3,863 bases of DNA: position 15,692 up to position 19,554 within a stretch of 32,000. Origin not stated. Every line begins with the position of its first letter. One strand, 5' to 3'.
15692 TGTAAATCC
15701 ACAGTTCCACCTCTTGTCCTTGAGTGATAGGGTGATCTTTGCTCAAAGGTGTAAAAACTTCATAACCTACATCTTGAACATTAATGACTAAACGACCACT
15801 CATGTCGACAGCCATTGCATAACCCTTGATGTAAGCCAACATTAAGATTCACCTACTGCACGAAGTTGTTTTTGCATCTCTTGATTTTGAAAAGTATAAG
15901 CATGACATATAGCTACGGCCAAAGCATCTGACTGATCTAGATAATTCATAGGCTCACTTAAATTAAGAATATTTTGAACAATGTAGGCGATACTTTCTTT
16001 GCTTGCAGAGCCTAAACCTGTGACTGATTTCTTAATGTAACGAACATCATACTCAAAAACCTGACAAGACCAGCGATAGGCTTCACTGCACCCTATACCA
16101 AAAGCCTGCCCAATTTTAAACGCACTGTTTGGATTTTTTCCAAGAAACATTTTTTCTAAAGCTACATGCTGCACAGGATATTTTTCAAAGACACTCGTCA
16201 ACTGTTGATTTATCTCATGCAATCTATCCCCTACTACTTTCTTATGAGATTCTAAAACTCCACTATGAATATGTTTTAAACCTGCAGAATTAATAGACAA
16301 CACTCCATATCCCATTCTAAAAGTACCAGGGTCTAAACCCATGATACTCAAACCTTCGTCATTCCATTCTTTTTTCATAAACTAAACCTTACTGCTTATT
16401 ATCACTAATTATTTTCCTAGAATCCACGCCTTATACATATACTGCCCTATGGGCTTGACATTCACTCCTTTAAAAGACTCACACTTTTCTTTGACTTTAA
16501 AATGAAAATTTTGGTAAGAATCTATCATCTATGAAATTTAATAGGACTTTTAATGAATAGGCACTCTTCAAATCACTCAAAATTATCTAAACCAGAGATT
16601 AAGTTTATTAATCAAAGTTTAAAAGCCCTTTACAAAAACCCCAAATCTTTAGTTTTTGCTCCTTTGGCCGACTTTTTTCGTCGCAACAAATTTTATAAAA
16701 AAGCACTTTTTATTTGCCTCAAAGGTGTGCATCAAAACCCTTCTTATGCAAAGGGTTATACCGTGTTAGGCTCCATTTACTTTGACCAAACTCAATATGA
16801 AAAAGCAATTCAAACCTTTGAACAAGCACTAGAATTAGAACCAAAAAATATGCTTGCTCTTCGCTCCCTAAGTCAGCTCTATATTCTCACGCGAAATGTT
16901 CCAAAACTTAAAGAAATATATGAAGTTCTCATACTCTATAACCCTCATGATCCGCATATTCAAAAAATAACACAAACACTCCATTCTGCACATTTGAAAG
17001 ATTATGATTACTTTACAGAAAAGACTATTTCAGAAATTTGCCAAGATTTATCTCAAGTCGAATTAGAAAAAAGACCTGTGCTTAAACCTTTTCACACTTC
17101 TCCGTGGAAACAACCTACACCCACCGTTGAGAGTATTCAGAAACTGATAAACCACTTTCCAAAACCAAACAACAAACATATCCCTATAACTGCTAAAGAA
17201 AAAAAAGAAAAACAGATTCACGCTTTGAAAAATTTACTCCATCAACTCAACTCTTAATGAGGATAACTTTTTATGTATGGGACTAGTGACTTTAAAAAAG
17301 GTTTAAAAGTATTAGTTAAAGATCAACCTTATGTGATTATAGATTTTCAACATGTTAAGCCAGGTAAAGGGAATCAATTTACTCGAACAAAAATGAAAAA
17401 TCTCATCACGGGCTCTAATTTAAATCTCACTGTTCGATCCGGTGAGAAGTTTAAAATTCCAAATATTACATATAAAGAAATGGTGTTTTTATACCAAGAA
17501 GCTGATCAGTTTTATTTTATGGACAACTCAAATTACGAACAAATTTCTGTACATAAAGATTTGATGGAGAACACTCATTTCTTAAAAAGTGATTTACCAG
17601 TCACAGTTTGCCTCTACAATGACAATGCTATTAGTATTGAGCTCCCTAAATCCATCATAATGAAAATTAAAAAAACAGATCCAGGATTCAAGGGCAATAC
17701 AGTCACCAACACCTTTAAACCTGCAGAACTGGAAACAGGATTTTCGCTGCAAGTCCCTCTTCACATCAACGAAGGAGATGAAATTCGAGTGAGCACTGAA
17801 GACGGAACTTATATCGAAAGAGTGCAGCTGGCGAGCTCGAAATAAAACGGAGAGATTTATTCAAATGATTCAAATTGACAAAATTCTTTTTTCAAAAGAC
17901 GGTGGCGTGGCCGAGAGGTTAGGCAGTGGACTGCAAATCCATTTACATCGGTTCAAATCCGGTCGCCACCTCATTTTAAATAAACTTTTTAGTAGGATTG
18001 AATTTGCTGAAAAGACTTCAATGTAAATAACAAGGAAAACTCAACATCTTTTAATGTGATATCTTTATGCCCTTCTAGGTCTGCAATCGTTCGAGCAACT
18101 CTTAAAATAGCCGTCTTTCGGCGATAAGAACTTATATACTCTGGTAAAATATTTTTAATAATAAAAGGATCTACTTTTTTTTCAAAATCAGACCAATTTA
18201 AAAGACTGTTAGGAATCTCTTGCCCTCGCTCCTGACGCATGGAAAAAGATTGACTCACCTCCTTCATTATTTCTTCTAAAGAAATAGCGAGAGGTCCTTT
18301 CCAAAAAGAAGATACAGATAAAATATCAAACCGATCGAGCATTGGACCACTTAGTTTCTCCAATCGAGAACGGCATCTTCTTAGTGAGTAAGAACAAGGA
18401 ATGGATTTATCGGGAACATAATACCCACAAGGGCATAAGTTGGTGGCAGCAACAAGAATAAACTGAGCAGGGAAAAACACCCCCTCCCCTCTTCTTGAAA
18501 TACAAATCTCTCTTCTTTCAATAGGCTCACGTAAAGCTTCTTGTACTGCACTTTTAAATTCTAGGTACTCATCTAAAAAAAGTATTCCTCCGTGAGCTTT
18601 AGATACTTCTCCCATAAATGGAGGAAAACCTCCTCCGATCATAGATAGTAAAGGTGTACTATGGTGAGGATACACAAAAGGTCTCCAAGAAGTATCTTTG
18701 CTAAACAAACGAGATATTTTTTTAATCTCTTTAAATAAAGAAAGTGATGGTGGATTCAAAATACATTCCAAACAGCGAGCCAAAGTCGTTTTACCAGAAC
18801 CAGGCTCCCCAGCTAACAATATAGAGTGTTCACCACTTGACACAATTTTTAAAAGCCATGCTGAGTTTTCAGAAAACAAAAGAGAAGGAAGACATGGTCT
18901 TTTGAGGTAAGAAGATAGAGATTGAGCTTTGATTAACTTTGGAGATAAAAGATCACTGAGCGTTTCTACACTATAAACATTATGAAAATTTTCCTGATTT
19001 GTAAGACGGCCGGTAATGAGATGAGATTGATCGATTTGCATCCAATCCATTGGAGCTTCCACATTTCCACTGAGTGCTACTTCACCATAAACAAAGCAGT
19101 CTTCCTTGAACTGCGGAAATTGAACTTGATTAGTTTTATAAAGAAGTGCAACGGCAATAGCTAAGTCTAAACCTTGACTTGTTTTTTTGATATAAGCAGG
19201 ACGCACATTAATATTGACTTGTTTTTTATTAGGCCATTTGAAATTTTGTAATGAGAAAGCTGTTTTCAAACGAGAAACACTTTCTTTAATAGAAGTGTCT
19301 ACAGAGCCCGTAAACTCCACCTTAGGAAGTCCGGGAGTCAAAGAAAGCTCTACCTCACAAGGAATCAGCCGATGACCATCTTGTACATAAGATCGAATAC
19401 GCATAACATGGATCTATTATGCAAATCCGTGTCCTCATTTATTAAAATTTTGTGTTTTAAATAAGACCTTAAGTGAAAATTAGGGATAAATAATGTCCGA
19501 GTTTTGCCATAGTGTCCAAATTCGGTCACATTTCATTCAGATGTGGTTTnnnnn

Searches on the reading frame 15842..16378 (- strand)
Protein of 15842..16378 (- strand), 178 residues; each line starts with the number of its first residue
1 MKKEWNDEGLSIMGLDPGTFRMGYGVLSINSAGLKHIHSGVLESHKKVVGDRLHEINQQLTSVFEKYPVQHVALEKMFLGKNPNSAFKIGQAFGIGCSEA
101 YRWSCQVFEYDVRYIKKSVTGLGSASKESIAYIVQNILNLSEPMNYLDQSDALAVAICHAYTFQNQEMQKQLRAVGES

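Call 57: search_protein_families(library=pfam, proteins=[window:15842-16378:-], max_evalue=0.001)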
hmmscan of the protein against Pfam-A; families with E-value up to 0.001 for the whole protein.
window:15842-16378:- (178 aa): 1 family
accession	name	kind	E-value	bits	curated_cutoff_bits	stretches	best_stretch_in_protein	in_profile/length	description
PF02075.23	RuvC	-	4.2e-37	127.7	22.2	1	12-159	1-148/148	Crossover junction endodeoxyribonuclease RuvC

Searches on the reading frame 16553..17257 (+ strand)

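Call 57: search_protein_families(library=pfam, proteins=[window:16553-17257:+], max_evalue=0.001)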
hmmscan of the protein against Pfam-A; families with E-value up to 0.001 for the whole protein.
window:16553-17257:+ (234 aa): 16 families
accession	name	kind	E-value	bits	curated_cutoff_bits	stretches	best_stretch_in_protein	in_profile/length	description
PF00515.34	TPR_1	-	9.1e-09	35.2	27.8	1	66-99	1-34/34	Tetratricopeptide repeat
PF07719.23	TPR_2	-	1.6e-08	34.5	27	1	66-99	1-34/34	Tetratricopeptide repeat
PF13431.12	TPR_17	-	1.9e-08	34.3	24.4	0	55-87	2-34/34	Tetratricopeptide repeat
PF13181.12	TPR_8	-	4.4e-08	33.1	25.7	1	66-99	1-34/34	Tetratricopeptide repeat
PF13414.12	TPR_11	-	1e-07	32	26.8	1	73-110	1-38/42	TPR repeat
PF14559.12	TPR_19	-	2.5e-07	31.3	25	1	77-139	2-64/68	Tetratricopeptide repeat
PF23914.1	TPR_CcmH_CycH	-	3.5e-07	30.6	42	1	59-121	43-105/158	Cytochrome c-type biogenesis protein H TPR domain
PF12895.13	ANAPC3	-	7.6e-07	29.8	27.2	0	45-103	2-59/82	Anaphase-promoting complex, cyclosome, subunit 3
PF13424.12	TPR_12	-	3.4e-05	24.4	30.1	1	47-95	25-74/77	Tetratricopeptide repeat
PF13428.12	TPR_14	-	9.8e-05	23.1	23.5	0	69-108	4-43/44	Tetratricopeptide repeat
PF25063.1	ARM_TT21_C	-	0.00013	22.3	35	1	38-100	101-163/209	Tetratricopeptide repeat protein 21 C-terminal ARM domain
PF13432.12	TPR_16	-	0.00025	21.9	32.7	1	72-116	3-47/65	Tetratricopeptide repeat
PF13371.12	TPR_9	-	0.00051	20.4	35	0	72-104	35-67/73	Tetratricopeptide repeat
PF13176.12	TPR_7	-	0.00052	20.4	27.9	0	71-97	4-30/36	Tetratricopeptide repeat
PF13174.12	TPR_6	-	0.0008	20.4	26.3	0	72-98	6-32/33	Tetratricopeptide repeat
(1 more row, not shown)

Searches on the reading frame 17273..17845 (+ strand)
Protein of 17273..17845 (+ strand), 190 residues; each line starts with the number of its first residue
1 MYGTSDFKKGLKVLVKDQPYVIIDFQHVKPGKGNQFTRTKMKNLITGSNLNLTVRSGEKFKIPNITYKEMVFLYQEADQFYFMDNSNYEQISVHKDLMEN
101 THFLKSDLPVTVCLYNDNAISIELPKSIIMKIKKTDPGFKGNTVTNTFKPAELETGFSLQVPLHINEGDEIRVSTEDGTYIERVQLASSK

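Call 57: search_protein_families(library=pfam, proteins=[window:17273-17845:+], max_evalue=0.001)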
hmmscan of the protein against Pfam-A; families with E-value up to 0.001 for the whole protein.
window:17273-17845:+ (190 aa): 3 families
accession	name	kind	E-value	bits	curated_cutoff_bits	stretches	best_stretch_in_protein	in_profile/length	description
PF08207.18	EFP_N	-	3.1e-24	85.2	23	1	4-60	2-58/58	Elongation factor P (EF-P) KOW-like domain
PF09285.17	Elong-fact-P_C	-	3.1e-23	81.7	25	1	129-183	2-56/56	Elongation factor P, C-terminal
PF01132.26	EFP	-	6.6e-16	58.5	27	1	68-120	1-54/54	Elongation factor P (EF-P) OB domain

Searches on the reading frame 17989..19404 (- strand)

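Call 32: search_protein_families(library=pfam, proteins=[window:17989-19404:-], max_evalue=0.00001)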
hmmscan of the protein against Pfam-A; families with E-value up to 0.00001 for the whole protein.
window:17989-19404:- (471 aa): 6 families
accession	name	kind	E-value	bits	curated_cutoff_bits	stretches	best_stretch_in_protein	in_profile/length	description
PF01078.27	Mg_chelatase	-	2.4e-56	190.9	20.3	1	180-362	10-196/207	Magnesium chelatase, subunit ChlI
PF13541.12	ChlI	-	9.2e-19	68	27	1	18-117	1-96/121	Subunit ChlI of Mg-chelatase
PF00158.32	Sigma54_activat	-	4.9e-08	33.3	20.2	0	265-322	87-142/168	Sigma-54 interaction domain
PF07728.20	AAA_5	-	8.4e-08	32.8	22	1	195-324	2-124/139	AAA domain (dynein-related subfamily)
PF13335.12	Mg_chelatase_C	-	9.5e-08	33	26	1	377-455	5-88/94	Magnesium chelatase, subunit ChlI C-terminal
PF00493.29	MCM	-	1.2e-06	28.3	23.3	0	265-362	115-201/224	MCM P-loop domain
